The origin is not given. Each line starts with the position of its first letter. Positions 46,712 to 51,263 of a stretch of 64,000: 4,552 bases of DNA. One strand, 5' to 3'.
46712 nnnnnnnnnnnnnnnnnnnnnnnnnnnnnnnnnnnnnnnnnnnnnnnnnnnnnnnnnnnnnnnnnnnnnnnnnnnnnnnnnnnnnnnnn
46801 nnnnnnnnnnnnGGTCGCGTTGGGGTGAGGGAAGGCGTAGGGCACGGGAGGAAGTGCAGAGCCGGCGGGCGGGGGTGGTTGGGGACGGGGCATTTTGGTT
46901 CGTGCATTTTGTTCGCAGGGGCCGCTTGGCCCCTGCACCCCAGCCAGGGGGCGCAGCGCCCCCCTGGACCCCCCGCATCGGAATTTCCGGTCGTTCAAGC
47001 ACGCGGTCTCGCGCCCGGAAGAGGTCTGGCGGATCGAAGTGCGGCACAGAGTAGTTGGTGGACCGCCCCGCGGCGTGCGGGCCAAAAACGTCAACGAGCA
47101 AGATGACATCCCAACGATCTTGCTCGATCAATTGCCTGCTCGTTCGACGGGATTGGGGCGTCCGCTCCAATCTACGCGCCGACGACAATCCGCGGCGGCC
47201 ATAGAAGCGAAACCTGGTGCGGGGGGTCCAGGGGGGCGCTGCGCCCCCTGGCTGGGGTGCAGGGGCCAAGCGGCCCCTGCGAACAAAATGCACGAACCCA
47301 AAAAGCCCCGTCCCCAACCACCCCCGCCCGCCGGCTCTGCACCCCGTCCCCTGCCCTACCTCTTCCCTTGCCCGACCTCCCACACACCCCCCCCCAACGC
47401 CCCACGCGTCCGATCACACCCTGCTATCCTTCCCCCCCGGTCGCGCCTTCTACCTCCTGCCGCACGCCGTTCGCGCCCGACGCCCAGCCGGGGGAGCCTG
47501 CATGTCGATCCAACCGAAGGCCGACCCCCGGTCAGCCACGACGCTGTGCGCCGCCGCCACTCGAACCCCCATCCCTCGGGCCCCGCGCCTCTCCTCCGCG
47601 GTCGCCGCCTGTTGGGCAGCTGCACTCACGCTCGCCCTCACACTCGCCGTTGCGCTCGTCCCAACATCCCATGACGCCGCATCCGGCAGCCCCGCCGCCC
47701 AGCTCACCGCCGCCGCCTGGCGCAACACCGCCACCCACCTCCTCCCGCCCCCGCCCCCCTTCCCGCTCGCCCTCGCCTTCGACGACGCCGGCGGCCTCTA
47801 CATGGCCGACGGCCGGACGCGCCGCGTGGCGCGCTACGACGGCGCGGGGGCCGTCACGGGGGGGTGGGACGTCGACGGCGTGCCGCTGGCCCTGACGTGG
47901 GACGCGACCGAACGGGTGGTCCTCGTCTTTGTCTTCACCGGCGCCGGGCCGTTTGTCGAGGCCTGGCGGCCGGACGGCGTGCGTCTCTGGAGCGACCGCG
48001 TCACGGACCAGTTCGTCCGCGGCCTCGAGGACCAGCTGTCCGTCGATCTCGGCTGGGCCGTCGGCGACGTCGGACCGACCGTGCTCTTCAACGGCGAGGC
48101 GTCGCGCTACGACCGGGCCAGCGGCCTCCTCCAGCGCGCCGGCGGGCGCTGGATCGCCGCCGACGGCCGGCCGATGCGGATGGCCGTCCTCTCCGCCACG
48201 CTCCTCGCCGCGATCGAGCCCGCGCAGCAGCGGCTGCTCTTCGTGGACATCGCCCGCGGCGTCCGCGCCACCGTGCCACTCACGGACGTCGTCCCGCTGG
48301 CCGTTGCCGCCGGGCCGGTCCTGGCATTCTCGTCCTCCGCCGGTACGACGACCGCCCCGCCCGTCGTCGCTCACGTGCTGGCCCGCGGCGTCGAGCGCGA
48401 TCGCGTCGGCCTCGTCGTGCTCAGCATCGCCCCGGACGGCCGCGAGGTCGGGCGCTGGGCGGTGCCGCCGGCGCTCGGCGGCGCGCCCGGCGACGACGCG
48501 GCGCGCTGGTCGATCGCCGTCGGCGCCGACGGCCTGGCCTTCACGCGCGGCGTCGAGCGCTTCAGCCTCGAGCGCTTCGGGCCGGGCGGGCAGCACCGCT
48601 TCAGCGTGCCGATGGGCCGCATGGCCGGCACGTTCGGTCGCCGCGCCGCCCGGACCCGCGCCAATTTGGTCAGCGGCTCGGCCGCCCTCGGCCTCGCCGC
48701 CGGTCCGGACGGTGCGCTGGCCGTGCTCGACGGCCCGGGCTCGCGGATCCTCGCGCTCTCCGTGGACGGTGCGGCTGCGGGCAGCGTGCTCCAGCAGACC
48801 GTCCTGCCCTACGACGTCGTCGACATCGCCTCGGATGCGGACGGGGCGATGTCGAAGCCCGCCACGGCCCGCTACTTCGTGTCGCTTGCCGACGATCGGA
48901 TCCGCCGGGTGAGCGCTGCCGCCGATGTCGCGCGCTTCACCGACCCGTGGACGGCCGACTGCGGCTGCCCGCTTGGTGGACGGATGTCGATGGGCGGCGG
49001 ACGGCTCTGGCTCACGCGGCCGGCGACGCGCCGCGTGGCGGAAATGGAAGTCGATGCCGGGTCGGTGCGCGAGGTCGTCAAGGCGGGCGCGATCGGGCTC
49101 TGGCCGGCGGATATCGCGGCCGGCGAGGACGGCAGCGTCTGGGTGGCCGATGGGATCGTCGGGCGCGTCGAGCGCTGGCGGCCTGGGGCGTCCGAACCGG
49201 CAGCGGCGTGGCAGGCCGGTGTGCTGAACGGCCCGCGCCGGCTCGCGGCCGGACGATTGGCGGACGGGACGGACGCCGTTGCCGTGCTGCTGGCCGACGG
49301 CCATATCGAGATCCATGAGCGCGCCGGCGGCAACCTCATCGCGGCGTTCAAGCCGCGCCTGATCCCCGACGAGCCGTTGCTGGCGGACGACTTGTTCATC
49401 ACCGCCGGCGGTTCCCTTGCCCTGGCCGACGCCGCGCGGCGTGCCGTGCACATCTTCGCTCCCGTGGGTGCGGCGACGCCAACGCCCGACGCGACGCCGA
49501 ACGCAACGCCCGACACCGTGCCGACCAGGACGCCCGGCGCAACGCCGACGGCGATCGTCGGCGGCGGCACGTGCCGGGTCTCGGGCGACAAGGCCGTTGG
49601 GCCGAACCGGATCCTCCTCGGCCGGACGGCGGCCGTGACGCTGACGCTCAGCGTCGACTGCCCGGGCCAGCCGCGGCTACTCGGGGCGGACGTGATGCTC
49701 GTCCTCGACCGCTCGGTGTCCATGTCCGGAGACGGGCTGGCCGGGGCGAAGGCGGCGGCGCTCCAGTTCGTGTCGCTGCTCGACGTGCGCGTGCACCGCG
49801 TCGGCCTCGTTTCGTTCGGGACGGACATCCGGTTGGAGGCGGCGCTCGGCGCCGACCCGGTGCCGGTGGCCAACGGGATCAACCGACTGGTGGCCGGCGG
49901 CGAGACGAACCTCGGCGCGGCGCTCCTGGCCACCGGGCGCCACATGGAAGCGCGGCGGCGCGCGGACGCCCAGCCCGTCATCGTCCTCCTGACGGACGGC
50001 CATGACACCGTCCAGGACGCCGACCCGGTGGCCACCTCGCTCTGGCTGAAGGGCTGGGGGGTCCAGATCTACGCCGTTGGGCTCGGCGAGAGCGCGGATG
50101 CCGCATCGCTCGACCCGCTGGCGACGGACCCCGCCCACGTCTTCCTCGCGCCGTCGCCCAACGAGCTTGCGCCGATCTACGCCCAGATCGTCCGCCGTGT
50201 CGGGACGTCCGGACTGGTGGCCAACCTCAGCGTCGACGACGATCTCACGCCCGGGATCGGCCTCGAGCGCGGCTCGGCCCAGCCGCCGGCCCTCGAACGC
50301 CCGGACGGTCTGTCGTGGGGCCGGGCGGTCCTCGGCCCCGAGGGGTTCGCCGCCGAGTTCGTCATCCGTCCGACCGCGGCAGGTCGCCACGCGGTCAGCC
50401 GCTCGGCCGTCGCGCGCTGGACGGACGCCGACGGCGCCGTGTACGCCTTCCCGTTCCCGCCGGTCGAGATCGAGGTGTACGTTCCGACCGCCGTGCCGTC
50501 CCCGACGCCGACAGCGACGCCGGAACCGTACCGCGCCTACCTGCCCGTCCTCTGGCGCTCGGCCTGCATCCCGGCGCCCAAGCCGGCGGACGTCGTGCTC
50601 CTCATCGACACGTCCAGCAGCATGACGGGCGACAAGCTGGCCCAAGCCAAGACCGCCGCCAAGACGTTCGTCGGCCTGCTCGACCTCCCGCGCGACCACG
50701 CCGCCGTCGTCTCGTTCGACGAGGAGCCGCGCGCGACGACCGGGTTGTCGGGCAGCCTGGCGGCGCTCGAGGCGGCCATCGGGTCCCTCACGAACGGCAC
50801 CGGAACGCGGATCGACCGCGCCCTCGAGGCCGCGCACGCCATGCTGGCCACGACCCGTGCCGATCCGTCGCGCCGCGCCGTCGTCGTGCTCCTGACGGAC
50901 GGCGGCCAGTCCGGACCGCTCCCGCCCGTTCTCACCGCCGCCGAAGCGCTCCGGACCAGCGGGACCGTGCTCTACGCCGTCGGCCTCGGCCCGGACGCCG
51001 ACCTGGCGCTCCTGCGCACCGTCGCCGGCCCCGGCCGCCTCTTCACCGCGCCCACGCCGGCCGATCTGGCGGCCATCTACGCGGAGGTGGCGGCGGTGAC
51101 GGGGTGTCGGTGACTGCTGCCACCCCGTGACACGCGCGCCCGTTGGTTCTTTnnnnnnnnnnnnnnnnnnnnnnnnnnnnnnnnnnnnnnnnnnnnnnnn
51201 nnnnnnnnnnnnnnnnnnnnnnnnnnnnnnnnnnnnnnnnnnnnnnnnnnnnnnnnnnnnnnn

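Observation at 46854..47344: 125-bp near-identical inverted repeats around a 238-bp lower-GC core, between two tandem paralogous VWA surface-protein genes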

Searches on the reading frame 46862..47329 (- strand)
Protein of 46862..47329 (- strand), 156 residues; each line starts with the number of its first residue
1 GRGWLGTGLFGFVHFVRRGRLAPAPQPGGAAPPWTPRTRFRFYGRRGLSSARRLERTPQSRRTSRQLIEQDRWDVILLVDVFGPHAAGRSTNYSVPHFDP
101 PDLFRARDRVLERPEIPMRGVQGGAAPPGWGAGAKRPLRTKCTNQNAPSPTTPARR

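Call 41: find_homologous_proteins(query=window:46862-47329:-, max_evalue=0.001)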
Query seq(156 aa) (156 aa): 2 proteins with E <= 0.001 among 242 candidates.
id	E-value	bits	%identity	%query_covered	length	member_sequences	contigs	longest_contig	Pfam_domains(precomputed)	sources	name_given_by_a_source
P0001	2.6e-10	58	33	98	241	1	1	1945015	-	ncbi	-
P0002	7.4e-7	47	66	28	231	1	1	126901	-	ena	-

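Call 42: find_encoding_contigs(protein=P0001, flank=5000, max_places=5)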
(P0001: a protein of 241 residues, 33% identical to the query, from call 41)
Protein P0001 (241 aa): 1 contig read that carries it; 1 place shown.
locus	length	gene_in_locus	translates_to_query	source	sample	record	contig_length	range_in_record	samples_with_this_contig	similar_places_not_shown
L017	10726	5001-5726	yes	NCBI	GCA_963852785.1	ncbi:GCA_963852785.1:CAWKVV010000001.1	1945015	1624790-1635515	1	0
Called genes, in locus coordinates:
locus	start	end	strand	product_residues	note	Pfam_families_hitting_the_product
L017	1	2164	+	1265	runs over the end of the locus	-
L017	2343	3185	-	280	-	PF18900:DUF5656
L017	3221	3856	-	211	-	PF01613:Flavin_Reduct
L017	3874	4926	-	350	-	PF22700:MVD-like_N, PF00288:GHMP_kinases_N (weak), PF18376:MDD_C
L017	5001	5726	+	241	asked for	-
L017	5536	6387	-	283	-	PF00696:AA_kinase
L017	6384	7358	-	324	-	PF00288:GHMP_kinases_N, PF08544:GHMP_kinases_C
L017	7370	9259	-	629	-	PF22614:Slo-like_RCK (faint), PF06241:Castor_Poll_mid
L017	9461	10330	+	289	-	PF01145:Band_7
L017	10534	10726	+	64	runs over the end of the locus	-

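Call 43: find_encoding_contigs(protein=P0002, flank=5000, max_places=5)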
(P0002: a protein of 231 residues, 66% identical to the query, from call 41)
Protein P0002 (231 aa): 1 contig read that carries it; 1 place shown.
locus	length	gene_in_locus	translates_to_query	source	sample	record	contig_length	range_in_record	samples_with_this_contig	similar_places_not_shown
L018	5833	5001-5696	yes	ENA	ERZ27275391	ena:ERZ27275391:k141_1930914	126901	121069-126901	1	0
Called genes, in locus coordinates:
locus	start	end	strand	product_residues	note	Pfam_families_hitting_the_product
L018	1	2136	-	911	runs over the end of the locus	PF07494:Reg_prop (faint)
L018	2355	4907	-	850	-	PF07494:Reg_prop (faint)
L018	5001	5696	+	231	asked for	-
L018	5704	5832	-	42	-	?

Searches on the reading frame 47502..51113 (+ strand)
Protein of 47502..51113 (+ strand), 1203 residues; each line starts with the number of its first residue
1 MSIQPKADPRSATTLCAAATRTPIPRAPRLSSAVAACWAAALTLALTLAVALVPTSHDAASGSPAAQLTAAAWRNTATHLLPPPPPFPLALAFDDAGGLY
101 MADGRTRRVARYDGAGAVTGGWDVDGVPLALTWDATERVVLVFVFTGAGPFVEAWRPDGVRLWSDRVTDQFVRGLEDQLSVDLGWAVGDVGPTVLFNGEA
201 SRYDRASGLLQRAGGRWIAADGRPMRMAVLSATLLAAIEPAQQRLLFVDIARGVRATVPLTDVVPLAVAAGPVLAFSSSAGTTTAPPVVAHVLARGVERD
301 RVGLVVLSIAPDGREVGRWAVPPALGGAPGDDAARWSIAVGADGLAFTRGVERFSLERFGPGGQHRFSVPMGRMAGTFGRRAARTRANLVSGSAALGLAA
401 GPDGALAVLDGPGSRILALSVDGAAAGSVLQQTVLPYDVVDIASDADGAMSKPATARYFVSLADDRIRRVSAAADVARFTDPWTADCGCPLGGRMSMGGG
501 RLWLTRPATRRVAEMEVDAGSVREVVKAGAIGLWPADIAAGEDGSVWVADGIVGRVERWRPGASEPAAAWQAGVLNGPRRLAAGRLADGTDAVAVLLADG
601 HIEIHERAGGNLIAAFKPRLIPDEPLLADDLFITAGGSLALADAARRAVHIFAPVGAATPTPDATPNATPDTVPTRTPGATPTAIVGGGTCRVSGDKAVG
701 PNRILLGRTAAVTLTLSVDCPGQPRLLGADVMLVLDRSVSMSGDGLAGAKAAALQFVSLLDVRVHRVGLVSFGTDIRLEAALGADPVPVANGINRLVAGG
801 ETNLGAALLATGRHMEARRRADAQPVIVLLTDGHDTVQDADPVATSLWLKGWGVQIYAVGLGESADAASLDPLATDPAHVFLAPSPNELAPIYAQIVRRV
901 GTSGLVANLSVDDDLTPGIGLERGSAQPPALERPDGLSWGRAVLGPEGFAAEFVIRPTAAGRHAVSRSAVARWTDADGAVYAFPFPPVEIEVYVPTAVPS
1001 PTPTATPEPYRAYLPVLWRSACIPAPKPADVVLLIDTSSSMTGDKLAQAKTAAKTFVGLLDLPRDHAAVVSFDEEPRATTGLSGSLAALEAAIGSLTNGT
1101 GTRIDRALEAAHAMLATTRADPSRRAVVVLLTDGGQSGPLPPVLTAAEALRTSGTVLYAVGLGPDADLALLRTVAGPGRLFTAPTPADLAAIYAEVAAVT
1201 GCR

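Call 15: find_encoding_contigs(protein=window:47502-51113:+, flank=10000, max_places=6)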
Protein window:47502-51113:+ (1203 aa): 1 contig read that carries it; 1 place shown.
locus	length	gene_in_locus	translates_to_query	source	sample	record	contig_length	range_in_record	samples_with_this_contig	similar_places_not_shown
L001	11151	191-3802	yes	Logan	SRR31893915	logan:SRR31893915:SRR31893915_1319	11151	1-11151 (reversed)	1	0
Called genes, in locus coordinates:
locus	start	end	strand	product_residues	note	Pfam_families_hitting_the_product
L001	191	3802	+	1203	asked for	PF24684:Vgb_lyase, PF00092:VWA, PF13519:VWA_2, PF13768:VWA_3 (faint), PF00092:VWA, PF05762:VWA_CoxE, PF13519:VWA_2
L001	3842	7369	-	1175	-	PF00092:VWA (weak), PF05762:VWA_CoxE, PF00092:VWA, PF13519:VWA_2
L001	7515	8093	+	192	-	PF00588:SpoU_methylase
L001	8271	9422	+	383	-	PF07787:TMEM43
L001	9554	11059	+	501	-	-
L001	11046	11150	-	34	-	?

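Call 16: search_protein_families(library=pfam, proteins=[window:47502-51113:+], max_evalue=0.01)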
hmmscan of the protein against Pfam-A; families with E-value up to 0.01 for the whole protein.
window:47502-51113:+ (1203 aa): 6 families
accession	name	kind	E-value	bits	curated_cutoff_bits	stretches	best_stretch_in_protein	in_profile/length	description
PF00092.34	VWA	-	2.1e-45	155.5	23.8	2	730-893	1-172/174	von Willebrand factor type A domain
PF13519.12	VWA_2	-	8.5e-37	126.5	27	2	1031-1134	1-106/107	von Willebrand factor type A domain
PF05762.20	VWA_CoxE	-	3.4e-12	46.7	26.4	1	1027-1158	55-183/222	VWA domain containing CoxE-like protein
PF24684.1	Vgb_lyase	-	3.4e-08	33.1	50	1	392-550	12-156/290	Virginiamycin B lyase family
PF13768.12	VWA_3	-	3.8e-08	34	27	1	1030-1175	2-146/155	von Willebrand factor type A domain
PF01436.27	NHL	-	0.00062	20.1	20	0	534-550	3-19/28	NHL repeat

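Call 29: find_related_loci(query=window:47502-51113:+, collection=genome_contigs, flank=10000)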
Query window:47502-51113:+ (1203 aa) in genome_contigs; peptide patterns used: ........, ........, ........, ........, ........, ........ (x = any residue, [..] = any of these).
132 stretches matched a pattern; 6 encode a relative of the query (tblastn E <= 1e-3); 5 distinct loci.
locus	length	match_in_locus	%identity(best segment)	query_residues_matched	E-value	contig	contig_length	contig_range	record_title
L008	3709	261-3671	66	60-1203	0e+0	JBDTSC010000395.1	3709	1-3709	MAG: Ardenticatenales bacterium isolate cluster3_bin.261 NODE_155666_length_3709_cov_11.677614, whole genome shotgun seq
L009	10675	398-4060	91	1-1202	0e+0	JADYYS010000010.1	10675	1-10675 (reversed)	MAG: Ardenticatenales bacterium isolate SJ541 c_000000217821, whole genome shotgun sequence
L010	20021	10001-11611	36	653-1203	5e-67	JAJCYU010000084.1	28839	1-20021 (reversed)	MAG: Anaerolineae bacterium isolate OFTM155 OFTM155_83, whole genome shotgun sequence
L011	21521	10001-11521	37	681-1193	6e-64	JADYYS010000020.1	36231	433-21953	MAG: Ardenticatenales bacterium isolate SJ541 c_000000419992, whole genome shotgun sequence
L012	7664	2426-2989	37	731-1197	5e-21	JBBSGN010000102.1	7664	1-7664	MAG: Chloroflexia bacterium isolate LS2_sbin.40 LS2_sbin.40_K_582016_L_7664_cov_10.0000, whole genome shotgun sequence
